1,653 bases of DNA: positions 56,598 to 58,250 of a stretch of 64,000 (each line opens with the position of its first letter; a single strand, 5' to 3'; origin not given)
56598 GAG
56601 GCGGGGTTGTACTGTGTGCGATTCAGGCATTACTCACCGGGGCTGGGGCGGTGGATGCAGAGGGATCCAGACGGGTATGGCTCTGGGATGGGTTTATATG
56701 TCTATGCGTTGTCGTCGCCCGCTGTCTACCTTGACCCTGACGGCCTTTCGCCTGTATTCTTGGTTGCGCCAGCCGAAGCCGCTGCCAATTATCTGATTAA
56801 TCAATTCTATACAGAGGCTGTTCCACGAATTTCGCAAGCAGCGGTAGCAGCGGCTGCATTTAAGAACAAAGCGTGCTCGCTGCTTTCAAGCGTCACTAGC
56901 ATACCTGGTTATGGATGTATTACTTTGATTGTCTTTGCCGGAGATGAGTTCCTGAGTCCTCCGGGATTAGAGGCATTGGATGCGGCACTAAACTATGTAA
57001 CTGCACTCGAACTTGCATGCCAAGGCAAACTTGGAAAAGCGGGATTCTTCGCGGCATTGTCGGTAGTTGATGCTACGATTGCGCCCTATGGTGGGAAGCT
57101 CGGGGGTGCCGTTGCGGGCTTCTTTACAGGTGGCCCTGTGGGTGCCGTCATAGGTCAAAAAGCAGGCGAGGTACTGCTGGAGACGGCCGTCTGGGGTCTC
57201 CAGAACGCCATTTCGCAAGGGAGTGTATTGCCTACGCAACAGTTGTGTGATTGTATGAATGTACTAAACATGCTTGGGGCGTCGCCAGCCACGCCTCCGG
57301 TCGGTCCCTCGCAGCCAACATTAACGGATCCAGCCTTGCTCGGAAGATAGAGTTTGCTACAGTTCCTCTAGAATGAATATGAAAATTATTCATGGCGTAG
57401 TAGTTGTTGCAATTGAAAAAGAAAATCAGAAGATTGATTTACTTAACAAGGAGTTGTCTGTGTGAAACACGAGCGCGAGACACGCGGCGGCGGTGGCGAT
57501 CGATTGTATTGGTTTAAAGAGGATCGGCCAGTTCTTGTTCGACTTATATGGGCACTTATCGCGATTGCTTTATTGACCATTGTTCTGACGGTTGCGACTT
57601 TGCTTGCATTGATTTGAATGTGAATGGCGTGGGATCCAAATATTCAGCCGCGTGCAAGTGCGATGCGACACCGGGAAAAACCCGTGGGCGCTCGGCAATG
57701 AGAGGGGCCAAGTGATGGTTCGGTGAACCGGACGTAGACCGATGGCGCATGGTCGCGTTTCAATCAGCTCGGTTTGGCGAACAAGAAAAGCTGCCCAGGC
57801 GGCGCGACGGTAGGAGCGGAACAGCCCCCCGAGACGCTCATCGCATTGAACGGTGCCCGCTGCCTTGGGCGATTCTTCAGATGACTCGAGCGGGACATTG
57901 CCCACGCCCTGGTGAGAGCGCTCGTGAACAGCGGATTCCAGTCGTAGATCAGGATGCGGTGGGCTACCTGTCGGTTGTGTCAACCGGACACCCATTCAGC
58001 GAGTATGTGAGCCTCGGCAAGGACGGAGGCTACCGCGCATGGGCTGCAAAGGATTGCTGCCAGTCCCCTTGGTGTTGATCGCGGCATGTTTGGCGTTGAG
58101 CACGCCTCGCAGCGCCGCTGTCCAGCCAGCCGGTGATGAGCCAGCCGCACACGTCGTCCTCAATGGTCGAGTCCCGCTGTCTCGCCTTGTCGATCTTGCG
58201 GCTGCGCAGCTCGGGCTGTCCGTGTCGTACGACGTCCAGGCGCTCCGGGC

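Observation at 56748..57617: Low-G+C glycine-zipper C-terminal tip on the RHS toxin plus two overlapping mini-ORFs as candidate immunity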

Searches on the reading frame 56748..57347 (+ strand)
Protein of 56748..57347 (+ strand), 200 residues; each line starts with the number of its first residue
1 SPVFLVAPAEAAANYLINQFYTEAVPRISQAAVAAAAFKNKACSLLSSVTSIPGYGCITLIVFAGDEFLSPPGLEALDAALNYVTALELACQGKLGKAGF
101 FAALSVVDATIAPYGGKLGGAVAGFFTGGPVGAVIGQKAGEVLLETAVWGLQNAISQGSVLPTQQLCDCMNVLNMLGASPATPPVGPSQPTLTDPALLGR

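Call 8: search_protein_families(library=pfam, proteins=[window:56748-57347:+], max_evalue=1)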
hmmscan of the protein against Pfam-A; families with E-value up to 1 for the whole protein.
seq(200 aa): 1 family
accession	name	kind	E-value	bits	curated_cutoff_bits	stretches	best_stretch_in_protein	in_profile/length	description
PF04306.18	DUF456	-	0.53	11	29.4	1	116-155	66-107/139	Protein of unknown function (DUF456)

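Call 9: search_protein_families(library=ncbifam, proteins=[window:56748-57347:+], max_evalue=1)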
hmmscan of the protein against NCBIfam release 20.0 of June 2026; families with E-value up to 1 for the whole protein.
seq(200 aa): 1 family
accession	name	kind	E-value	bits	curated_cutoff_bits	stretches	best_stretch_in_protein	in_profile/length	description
TIGR03789.1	pdsO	hypoth_equivalog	0.094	12.4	152.2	1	119-143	49-73/243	sortase-associated OmpA-like protein PdsO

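Call 22: search_protein_representatives(protein=window:56748-57347:+)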
Query: 200 residues. Proteins with E-value up to 0.001 (for the whole library): 13; up to 1e-10: 0; up to 1e-30: 0. The best 13 are listed.
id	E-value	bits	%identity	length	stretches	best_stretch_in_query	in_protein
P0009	1.4e-08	50.9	35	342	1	30-173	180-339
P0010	3.4e-08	49.6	31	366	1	41-174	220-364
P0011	1.3e-07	47.7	37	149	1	69-187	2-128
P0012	1.5e-07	47.5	44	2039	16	105-131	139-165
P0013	2.8e-07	46.6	40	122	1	71-175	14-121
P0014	4.3e-07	46.1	31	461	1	36-173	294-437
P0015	7.0e-07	45.4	46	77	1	114-174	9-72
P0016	8.1e-05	38.6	35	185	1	36-173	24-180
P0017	1.0e-04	38.3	36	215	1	29-173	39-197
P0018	1.4e-04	37.8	34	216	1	58-186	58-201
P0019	3.1e-04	36.7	30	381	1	27-173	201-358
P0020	4.0e-04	36.4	34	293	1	41-170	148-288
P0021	9.6e-04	35.1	33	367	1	41-172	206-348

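Call 27: find_homologous_proteins(query=A2, max_evalue=0.001)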
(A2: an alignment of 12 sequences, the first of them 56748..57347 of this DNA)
Query A2 (12 sequences) (200 aa, profile of the alignment): 6 proteins with E <= 0.001 among 8000 candidates.
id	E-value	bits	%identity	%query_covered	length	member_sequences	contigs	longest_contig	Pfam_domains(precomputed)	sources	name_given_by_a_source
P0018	1.3e-43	166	29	21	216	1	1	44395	-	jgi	jgi:hypothetical protein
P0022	2.9e-31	126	30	46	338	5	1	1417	-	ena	-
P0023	2.1e-28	117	40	13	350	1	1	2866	PF13699.12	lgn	-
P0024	3.8e-24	103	32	37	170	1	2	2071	-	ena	-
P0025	2.9e-15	74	40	18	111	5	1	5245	-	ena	-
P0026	4.1e-12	64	40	18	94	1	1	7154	-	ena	-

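Call 28: search_solved_structures(query=A2, max_evalue=10)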
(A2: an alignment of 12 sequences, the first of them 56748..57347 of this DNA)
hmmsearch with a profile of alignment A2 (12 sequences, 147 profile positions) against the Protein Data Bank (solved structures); distinct sequences matched with E-value up to 10: 2.
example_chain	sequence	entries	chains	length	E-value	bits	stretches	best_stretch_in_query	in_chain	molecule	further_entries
9ki1_g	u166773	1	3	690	0.035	17.4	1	73-114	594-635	Probable tape measure protein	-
4l4x_A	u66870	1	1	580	2.2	11.5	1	59-118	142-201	AmphI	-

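Call 29: search_protein_families(library=pfam, alignment_id=A1, max_evalue=0.1)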
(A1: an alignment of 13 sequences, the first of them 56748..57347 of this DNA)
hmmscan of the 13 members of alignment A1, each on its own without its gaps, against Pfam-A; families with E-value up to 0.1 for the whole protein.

A. member 1, window:56748-57347:+ (200 aa): 0 families

B. families by the number of members that match (of 13 scanned): 12 families
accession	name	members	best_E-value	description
PF13488.11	Gly-zipper_Omp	4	1.2e-05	Glycine zipper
PF13441.11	Gly-zipper_YMGG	4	0.0043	YMGG-like Gly-zipper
PF21724.2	DUF6861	3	3.7e-05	Family of unknown function (DUF6861)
PF04306.18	DUF456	1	0.00021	Protein of unknown function (DUF456)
PF05593.20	RHS_repeat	1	0.00031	RHS Repeat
PF13436.11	Gly-zipper_OmpA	1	0.0013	Glycine-zipper domain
PF20721.2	C19orf12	1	0.027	C19orf12-like protein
PF04391.17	DUF533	1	0.041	Protein of unknown function (DUF533)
PF05433.20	Rick_17kDa_Anti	1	0.042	Glycine zipper 2TM domain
PF18342.7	LytB_SH3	1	0.045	Endo-beta-N-acetylglucosaminidase LytB SH3 domain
PF19180.5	DUF5862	1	0.083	Family of unknown function (DUF5862)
PF05818.17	TraT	1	0.087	Enterobacterial TraT complement resistance protein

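Call 30: search_protein_families(library=pfam, proteins=[P0009, P0010, P0011, P0013, P0014, P0016, P0017, P0018, P0019, P0020], max_evalue=0.1)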
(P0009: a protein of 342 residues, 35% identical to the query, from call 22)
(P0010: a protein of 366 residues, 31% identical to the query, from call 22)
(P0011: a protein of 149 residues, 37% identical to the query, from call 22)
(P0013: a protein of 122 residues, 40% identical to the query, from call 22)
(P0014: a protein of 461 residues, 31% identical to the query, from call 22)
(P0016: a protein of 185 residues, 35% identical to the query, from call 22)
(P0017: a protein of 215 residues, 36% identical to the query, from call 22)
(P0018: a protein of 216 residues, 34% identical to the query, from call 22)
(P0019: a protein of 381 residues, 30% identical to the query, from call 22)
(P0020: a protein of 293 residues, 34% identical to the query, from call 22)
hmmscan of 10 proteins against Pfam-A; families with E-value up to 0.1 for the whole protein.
P0009 (342 aa): 0 families

P0010 (366 aa): 0 families

P0011 (149 aa): 4 families
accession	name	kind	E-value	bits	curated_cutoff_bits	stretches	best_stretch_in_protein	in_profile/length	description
PF21724.2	DUF6861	-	3.7e-05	23.7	28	1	46-86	46-86/194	Family of unknown function (DUF6861)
PF13436.11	Gly-zipper_OmpA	-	0.0013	18.9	27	1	45-81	2-40/44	Glycine-zipper domain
PF13488.11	Gly-zipper_Omp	-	0.0082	16.5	25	1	50-81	2-35/46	Glycine zipper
PF13441.11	Gly-zipper_YMGG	-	0.02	15.1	28.9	1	47-81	3-39/45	YMGG-like Gly-zipper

P0013 (122 aa): 2 families
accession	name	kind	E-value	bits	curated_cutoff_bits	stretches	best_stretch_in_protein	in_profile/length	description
PF20721.2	C19orf12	-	0.027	14.7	30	1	59-85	49-75/163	C19orf12-like protein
PF05818.17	TraT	-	0.087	13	31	1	33-85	83-134/214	Enterobacterial TraT complement resistance protein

P0014 (461 aa): 2 families
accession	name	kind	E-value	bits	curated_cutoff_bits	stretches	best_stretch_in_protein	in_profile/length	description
PF05593.20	RHS_repeat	-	0.00031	21.5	22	0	167-193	1-26/38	RHS Repeat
PF18342.7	LytB_SH3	-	0.045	14.3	25.8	0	162-181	10-29/67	Endo-beta-N-acetylglucosaminidase LytB SH3 domain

P0016 (185 aa): 3 families
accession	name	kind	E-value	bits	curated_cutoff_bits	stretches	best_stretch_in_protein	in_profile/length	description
PF21724.2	DUF6861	-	0.0032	17.4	28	1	106-141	44-79/194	Family of unknown function (DUF6861)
PF05433.20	Rick_17kDa_Anti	-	0.042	14.2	24.2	1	107-141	1-41/43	Glycine zipper 2TM domain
PF13488.11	Gly-zipper_Omp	-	0.059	13.7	25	1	108-142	2-38/46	Glycine zipper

P0017 (215 aa): 1 family
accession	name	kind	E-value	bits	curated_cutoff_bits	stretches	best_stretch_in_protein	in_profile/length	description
PF13441.11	Gly-zipper_YMGG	-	0.045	13.9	28.9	1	132-157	11-35/45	YMGG-like Gly-zipper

P0018 (216 aa): 2 families
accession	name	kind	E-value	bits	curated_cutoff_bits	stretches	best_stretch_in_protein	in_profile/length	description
PF13488.11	Gly-zipper_Omp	-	0.0017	18.6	25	1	116-154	1-40/46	Glycine zipper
PF13441.11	Gly-zipper_YMGG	-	0.014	15.6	28.9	1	116-153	9-43/45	YMGG-like Gly-zipper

P0019 (381 aa): 1 family
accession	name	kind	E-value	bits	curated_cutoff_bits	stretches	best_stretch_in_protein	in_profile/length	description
PF04391.17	DUF533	-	0.041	13.9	29.6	1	287-342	5-58/178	Protein of unknown function (DUF533)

P0020 (293 aa): 0 families

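Call 33: find_encoding_contigs(protein=P0018, flank=6000, max_places=3)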
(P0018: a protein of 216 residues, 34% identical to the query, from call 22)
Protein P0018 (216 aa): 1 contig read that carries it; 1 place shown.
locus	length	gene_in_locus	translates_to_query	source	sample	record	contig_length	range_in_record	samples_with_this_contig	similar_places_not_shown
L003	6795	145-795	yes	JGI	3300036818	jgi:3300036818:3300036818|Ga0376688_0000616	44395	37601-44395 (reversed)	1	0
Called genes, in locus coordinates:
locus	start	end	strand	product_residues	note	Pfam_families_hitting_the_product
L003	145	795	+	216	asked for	-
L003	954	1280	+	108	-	-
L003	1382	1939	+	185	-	-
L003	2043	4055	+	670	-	PF05593:RHS_repeat (weak), PF25023:TEN_YD-shell (faint)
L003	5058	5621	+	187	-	-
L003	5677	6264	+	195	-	-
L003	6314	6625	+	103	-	-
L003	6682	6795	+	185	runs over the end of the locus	-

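Call 35: find_encoding_contigs(protein=P0023, flank=6000, max_places=3)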
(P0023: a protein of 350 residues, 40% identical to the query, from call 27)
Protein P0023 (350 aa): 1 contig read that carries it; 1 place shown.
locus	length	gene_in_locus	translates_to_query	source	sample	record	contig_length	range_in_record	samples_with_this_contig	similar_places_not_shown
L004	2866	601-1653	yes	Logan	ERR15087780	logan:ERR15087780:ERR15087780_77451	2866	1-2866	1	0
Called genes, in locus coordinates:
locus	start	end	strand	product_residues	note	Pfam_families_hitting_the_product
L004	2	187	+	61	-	?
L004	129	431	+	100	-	-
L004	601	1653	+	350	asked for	PF13699:eCIS_core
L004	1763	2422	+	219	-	PF19266:CIS_tube (faint)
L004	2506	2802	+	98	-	-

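Call 36: find_encoding_contigs(protein=P0026, flank=6000, max_places=3)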
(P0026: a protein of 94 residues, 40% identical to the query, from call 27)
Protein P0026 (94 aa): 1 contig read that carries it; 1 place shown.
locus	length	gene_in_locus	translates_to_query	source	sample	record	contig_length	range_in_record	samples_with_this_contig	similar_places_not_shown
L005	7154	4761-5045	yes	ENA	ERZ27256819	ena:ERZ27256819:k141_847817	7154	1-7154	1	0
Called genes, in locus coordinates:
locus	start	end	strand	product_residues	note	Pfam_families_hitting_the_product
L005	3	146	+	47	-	?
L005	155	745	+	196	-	PF01435:Peptidase_M48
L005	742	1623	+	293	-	PF01435:Peptidase_M48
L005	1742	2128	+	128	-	-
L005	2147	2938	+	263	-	PF01790:LGT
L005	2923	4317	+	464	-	-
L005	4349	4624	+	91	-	PF04055:Radical_SAM (weak)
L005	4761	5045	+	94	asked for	-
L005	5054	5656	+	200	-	-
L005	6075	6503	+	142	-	-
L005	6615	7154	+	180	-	?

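Call 37: find_encoding_contigs(protein=P0025, flank=6000, max_places=3)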
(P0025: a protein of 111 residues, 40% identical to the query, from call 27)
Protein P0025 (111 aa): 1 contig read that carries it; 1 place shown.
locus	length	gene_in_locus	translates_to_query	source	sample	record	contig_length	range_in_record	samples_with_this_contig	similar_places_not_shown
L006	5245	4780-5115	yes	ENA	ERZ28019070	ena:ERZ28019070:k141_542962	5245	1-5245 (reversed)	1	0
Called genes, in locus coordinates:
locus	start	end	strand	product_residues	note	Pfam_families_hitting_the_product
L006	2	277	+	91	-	?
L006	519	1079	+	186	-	-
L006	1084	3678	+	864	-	-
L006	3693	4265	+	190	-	-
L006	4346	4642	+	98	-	-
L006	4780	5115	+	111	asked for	-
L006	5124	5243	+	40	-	?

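Call 43: find_related_loci(query=A3, collection=genome_contigs, flank=5000)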
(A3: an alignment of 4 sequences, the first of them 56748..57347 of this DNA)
Query A3 (200 aa) in genome_contigs; peptide patterns used: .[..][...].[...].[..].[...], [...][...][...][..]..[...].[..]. (x = any residue, [..] = any of these).
41 stretches matched a pattern, but none encodes a relative of the query by tblastn (E <= 1e-3).

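Call 44: find_related_loci(query=A3, collection=metagenome_contigs, flank=5000)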
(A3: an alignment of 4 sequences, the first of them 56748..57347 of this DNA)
Query A3 (200 aa) in metagenome_contigs; peptide patterns used: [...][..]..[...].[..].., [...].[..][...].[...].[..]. (x = any residue, [..] = any of these).
110 stretches matched a pattern; 4 encode a relative of the query (tblastn E <= 1e-3); 4 distinct loci.
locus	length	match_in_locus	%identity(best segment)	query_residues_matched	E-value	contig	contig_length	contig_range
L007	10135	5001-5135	38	132-176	5e-6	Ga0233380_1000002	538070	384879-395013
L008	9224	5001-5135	38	132-176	5e-6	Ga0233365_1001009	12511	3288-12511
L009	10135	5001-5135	38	132-176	5e-6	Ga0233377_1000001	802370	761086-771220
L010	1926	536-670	36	132-176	1e-5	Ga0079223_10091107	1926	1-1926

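Call 55: predict_structure(alignment_id=A2)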
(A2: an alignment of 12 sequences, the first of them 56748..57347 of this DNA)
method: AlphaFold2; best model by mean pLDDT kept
length: 200 residues; sequences in the alignment: 12
mean_pLDDT: 75.9   pTM: 0.61
mean pLDDT of the five models: 75.9, 72.1, 67.4, 64.0, 63.6
residues with pLDDT >= 90: 14; 70-90: 132; 50-70: 37; < 50: 17
segments of 3 or more residues with pLDDT < 50: 189-191, 194-200
pLDDT, mean of each block of 10 residues (from residue 1): 61 85 84 80 89 87 83 82 90 89 81 57 61 68 81 88 86 71 50 46
secondary structure, 60 per line:
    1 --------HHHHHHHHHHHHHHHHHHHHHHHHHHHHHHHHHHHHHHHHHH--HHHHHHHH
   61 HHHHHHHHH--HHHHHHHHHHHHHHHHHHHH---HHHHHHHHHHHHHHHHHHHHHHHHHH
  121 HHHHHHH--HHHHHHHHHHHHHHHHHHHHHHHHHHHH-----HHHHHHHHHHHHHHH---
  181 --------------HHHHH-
elements in order: H9-50 H53-69 H72-91 H95-127 H130-157 H163-177 H195-199

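Call 58: fold_search(model_id=the predicted structure, library=pdb)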
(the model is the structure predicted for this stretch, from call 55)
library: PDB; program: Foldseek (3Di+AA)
matches with E <= 10: 57; with E <= 0.001: 0
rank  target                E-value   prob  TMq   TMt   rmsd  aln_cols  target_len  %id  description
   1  9g9m_A                1.5e+00  0.15  0.20  0.11  17.0       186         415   14  Lipid III flippase WzxE with NB10 and NB7 nanobodies in outward-facing conformation - crystal 1 (released 2025-01-22)
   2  6upw_L                3.6e+00  0.09  0.22  0.27  10.4       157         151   10  Metavinculin ABD-F-actin complex (released 2020-09-30)
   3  3g6b_B                4.3e+00  0.10  0.22  0.21  43.8       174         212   10  Crystal structure of a Soluble Chemoreceptor from Thermotoga maritima Asn217Ile mutant (released 2009-07-28)
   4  4k0d_B                4.6e+00  0.09  0.22  0.28  12.6       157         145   15  Periplasmic sensor domain of sensor histidine kinase, Adeh_2942 (released 2013-06-12)
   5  7oom_B                4.6e+00  0.08  0.18  0.26  12.7       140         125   14  N-terminal domain of FlSp spidroin from Nephila clavipes (released 2022-06-08)
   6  8j7v_A                4.6e+00  0.06  0.20  0.17  15.3       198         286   14  Cryo-EM structure of hZnT7-Fab complex in zinc-unbound state, determined in heterogeneous conformations- one subunit i (released 2023-09-20)
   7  9p93_R                4.6e+00  0.04  0.16  0.11  17.4       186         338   10  Cryo-EM structure of the PAC1sR-VIP-Gs complex (released 2025-11-19)
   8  9g9o_A                5.0e+00  0.07  0.19  0.11  17.8       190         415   14  Lipid III flippase WzxE with NB10 and NB7 nanobodies in outward-facing conformation - crystal 2 (released 2025-01-22)
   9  1i4t_B                5.0e+00  0.05  0.16  0.18  24.2       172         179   13  CRYSTAL STRUCTURE ANALYSIS OF RAC1-GMPPNP IN COMPLEX WITH ARFAPTIN (released 2001-05-16)
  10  8jwg                  5.0e+00  0.02  0.13  0.03  27.7       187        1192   14  Cryo-EM structure of Plasmodium falciparum multidrug resistance protein 1 without H1 helix in complex with MFQ (released 2023-08-30)
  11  6w2r_B                5.5e+00  0.20  0.29  0.27  15.7       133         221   14  Junction 19, DHR54-DHR79 (released 2020-04-15)
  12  8e0m_F                5.5e+00  0.05  0.17  0.20  14.2       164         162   13  Homotrimeric variant of tcTRP9, BGL15 (released 2023-04-12)
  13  4mu6                  5.5e+00  0.05  0.18  0.14  40.2       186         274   13  Crystal Structure of the N-terminal domain of Effector Protein LegC3 from Legionella pneumophila (released 2013-12-11)
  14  7uw9_i                5.5e+00  0.04  0.14  0.18  18.2       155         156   14  Citrus V-ATPase State 1, H in contact with subunit a (released 2022-07-06)
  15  4kxr_B                5.8e+00  0.04  0.16  0.17  24.4       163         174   14  Structure of the Mycobacterium tuberculosis type VII secretion system chaperone EspG5 in complex with PE25-PPE41 dimer (released 2014-05-28)
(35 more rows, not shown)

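Call 66: fold_search(model_id=the predicted structure, library=viral)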
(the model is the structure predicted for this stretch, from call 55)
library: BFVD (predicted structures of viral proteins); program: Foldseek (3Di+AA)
matches with E <= 10: 163; with E <= 0.001: 0
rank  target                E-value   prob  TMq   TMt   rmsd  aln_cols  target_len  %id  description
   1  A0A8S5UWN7            2.4e-01  0.30  0.19  0.20  22.4       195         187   14  Holin [Siphoviridae sp. ctzO58]
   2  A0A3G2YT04            4.9e-01  0.33  0.24  0.18  23.7       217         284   11  (no name in the UniProt tables at hand)
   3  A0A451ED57            6.5e-01  0.75  0.35  0.42   8.0       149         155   14  (no name in the UniProt tables at hand)
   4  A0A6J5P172            6.5e-01  0.18  0.17  0.15  26.9       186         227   16  Uncharacterized protein [uncultured Caudovirales phage]
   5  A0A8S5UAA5            7.2e-01  0.13  0.16  0.08  25.7       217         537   13  L SHAPED TAIL FIBER PROTEIN [Myoviridae sp. ctNrE4]
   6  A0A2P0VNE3            8.7e-01  0.11  0.14  0.18  21.0       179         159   13  Transmembrane protein [Tetraselmis virus 1]
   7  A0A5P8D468            9.1e-01  0.11  0.16  0.14  19.0       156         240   22  DUF7217 domain-containing protein [Pectobacterium phage Wc4]
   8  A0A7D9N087            1.0e+00  0.25  0.23  0.30  16.0       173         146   13  (no name in the UniProt tables at hand)
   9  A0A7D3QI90            1.3e+00  0.21  0.25  0.24  15.1       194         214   14  (no name in the UniProt tables at hand)
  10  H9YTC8                1.3e+00  0.16  0.24  0.20  16.7       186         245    9  (no name in the UniProt tables at hand)
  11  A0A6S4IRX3            1.4e+00  0.08  0.15  0.16  20.9       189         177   13  (no name in the UniProt tables at hand)
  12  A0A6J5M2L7            1.8e+00  0.08  0.16  0.12  27.7       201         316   15  Scaffolding protein [uncultured Caudovirales phage]
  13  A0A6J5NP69            2.1e+00  0.12  0.18  0.11  19.6       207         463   14  Uncharacterized protein [uncultured Caudovirales phage]
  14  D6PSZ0                2.1e+00  0.08  0.13  0.16  20.9       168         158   18  Uncharacterized protein [Lactobacillus phage LBR48]
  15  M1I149                2.2e+00  0.15  0.24  0.25  22.1       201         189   14  (no name in the UniProt tables at hand)
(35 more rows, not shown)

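Call 82: search_protein_families(library=phrogs, proteins=[window:56748-57347:+, P0023, P0018], max_evalue=0.1)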
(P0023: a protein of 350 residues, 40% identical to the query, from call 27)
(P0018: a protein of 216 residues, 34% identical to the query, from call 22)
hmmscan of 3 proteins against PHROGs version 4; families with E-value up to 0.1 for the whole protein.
window:56748-57347:+ (200 aa): 3 families
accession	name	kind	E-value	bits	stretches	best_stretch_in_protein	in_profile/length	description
phrog_37425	-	unknown function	0.023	15.3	1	114-142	9-37/275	-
phrog_7477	-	unknown function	0.053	14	1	116-141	281-306/313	-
phrog_167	-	tail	0.067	11.8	1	22-156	603-727/1555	tail length tape measure protein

P0023 (350 aa): 1 family
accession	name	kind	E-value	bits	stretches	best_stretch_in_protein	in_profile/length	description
phrog_8482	-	head and packaging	0.075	13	0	271-332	239-297/424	attachment protein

P0018 (216 aa): 5 families
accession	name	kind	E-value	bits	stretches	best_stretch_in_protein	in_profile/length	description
phrog_18476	-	unknown function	0.016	16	1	111-159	65-112/209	-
phrog_7477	-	unknown function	0.027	15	1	113-152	273-312/313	-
phrog_1047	-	tail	0.031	13.3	1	100-167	833-898/1251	tail associated lysin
phrog_167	-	tail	0.091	11.4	1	101-162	660-728/1555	tail length tape measure protein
phrog_37425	-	unknown function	0.098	13.3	0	117-160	7-50/275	-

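Call 84: find_encoding_contigs(protein=P0019, flank=3000, max_places=2)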
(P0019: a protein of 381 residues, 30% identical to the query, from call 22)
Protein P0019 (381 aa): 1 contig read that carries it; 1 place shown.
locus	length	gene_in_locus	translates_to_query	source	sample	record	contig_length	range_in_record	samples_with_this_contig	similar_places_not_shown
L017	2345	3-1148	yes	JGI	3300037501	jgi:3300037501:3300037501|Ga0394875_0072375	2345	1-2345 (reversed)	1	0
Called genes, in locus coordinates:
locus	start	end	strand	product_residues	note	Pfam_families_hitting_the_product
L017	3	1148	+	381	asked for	?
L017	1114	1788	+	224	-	-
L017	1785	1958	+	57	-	-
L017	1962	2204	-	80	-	-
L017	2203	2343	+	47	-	?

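Call 85: find_encoding_contigs(protein=P0017, flank=3000, max_places=2)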
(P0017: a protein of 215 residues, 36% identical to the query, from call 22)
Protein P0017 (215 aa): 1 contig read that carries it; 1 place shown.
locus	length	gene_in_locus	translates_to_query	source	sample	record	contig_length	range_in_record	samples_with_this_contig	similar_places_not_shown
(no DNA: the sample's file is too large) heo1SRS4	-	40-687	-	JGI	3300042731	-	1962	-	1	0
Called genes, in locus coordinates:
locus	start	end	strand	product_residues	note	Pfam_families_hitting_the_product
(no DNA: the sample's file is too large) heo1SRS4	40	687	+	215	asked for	-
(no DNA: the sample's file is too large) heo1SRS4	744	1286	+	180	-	-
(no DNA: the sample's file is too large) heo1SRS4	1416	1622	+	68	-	-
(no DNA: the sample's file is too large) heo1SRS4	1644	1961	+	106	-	?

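Call 87: find_encoding_contigs(protein=P0020, flank=3000, max_places=2)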
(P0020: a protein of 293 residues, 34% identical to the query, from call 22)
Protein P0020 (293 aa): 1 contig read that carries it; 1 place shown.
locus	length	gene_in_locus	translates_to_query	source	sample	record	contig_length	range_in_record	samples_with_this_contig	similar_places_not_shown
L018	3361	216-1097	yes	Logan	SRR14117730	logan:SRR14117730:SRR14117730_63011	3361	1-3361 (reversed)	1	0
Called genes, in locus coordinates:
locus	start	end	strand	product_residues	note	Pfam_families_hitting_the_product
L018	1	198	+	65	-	?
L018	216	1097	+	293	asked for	-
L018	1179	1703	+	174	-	PF12158:DUF3592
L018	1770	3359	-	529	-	?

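Call 88: find_encoding_contigs(protein=P0021, flank=3000, max_places=2)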
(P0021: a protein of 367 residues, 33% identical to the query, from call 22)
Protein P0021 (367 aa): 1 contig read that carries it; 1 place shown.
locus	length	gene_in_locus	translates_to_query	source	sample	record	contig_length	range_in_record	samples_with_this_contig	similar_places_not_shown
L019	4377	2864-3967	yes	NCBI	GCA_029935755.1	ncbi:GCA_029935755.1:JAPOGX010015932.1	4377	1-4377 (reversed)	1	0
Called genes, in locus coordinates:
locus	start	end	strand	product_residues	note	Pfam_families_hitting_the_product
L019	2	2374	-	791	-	?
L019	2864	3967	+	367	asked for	-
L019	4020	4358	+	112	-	-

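Call 89: find_encoding_contigs(protein=P0009, flank=3000, max_places=2)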
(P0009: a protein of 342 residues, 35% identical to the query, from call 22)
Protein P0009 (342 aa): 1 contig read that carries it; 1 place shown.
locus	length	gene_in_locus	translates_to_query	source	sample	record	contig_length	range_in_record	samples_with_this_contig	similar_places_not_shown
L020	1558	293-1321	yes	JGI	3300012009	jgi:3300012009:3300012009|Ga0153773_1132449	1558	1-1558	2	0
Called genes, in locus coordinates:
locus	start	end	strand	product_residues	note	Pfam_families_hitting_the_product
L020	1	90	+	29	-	?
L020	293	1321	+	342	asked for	-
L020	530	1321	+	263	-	-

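Call 92: find_encoding_contigs(protein=P0016, flank=3000, max_places=2)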
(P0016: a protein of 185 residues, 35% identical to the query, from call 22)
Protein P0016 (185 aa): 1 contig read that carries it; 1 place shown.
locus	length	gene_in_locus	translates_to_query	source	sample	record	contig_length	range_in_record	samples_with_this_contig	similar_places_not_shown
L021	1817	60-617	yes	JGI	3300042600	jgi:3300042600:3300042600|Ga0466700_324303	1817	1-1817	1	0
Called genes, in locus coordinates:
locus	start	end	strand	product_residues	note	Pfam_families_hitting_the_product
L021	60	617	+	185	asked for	-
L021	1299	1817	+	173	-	?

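Call 93: find_encoding_contigs(protein=P0011, flank=3000, max_places=2)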
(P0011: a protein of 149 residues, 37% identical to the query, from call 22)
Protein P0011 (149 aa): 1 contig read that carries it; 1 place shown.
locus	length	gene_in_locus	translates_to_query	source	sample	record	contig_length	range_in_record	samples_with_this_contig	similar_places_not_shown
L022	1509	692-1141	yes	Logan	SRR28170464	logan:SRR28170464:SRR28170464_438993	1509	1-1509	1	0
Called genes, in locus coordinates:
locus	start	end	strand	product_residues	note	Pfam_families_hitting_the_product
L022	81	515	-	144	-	-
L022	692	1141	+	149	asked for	PF21724:DUF6861 (faint)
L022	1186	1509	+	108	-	?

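Call 117: search_protein_families(library=pfam, proteins=[L007:3501-5144:+, L007:6010-7287:+], max_evalue=0.01)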
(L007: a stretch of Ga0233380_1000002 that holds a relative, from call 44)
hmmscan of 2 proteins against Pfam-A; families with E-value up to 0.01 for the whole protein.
L007:3501-5144:+ (547 aa): 1 family
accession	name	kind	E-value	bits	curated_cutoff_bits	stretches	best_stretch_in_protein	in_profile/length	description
PF13699.11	eCIS_core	-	1.7e-07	31.7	22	1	120-187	4-73/79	eCIS core domain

L007:6010-7287:+ (425 aa): 1 family
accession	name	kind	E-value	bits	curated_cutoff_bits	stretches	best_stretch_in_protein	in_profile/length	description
PF13699.11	eCIS_core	-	1.7e-30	105.4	22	1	125-200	2-77/79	eCIS core domain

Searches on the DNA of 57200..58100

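Call 99: search_rna_families(source=window, start=57200, end=58100, threshold=evalue, max_evalue=1)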
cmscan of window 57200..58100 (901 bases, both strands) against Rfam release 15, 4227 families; matches with E-value up to 1: 0.
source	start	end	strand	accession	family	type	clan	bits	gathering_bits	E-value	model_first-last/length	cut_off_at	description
